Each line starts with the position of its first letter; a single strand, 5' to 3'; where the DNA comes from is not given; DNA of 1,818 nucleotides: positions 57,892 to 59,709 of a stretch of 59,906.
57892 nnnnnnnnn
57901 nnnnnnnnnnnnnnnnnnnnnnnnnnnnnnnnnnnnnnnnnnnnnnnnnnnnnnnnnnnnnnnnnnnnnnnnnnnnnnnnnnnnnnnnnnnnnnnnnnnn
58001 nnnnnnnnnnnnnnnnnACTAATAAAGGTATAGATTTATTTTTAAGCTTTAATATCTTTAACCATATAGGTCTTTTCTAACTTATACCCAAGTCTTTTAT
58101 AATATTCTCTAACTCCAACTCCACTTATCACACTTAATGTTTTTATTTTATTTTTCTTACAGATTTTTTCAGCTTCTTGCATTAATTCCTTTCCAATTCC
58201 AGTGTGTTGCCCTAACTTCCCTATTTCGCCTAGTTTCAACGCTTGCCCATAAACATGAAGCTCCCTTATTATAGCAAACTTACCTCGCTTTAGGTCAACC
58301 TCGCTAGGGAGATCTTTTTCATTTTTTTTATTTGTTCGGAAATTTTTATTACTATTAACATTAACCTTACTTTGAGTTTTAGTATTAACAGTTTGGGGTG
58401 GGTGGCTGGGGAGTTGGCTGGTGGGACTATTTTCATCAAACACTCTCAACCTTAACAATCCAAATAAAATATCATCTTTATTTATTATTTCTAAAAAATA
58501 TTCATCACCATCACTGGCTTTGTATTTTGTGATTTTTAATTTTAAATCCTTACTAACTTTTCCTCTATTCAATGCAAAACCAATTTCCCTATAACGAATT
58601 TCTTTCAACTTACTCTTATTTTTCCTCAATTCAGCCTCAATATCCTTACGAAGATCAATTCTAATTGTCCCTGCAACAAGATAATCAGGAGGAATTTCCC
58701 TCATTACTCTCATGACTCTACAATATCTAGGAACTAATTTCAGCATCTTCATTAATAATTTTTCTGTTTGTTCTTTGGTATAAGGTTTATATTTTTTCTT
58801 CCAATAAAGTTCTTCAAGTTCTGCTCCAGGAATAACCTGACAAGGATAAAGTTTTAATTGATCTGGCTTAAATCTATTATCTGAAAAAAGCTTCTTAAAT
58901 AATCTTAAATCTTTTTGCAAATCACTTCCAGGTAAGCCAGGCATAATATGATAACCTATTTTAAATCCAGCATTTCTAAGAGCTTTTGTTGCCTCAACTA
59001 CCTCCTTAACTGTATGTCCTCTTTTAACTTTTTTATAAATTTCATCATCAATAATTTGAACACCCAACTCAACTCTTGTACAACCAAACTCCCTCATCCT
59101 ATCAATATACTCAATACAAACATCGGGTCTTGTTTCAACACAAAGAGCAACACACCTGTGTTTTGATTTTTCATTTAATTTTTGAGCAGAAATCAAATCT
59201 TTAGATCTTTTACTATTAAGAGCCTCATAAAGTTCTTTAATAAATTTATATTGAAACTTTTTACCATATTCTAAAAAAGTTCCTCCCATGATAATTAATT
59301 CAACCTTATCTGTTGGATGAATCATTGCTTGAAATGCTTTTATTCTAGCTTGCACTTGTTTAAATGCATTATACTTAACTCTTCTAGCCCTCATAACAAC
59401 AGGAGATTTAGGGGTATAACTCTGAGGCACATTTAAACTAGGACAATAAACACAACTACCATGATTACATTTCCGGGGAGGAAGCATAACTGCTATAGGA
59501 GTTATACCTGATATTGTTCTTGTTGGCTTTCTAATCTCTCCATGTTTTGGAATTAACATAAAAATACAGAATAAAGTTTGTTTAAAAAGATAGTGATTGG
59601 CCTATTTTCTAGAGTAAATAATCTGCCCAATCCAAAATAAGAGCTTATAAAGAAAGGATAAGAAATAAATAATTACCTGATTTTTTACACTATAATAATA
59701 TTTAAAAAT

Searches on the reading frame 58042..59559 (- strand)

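Call 24: search_protein_families(library=pfam, proteins=[window:58042-59559:-], max_evalue=0.001)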
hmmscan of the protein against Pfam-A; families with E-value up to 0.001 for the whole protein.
window:58042-59559:- (505 aa): 4 families
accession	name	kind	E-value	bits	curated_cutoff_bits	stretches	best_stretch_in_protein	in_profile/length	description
PF04055.27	Radical_SAM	-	4.5e-21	76.2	29.5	1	27-217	3-162/166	Radical SAM superfamily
PF16199.10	Radical_SAM_C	-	2e-18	66.7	31.9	1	232-302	1-71/85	Radical_SAM C-terminal domain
PF13673.13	Acetyltransf_10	-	4.6e-06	27.1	23.6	1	450-493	63-108/128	Acetyltransferase (GNAT) domain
PF00583.31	Acetyltransf_1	-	9.2e-05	23.1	20.7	0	451-492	72-116/116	Acetyltransferase (GNAT) family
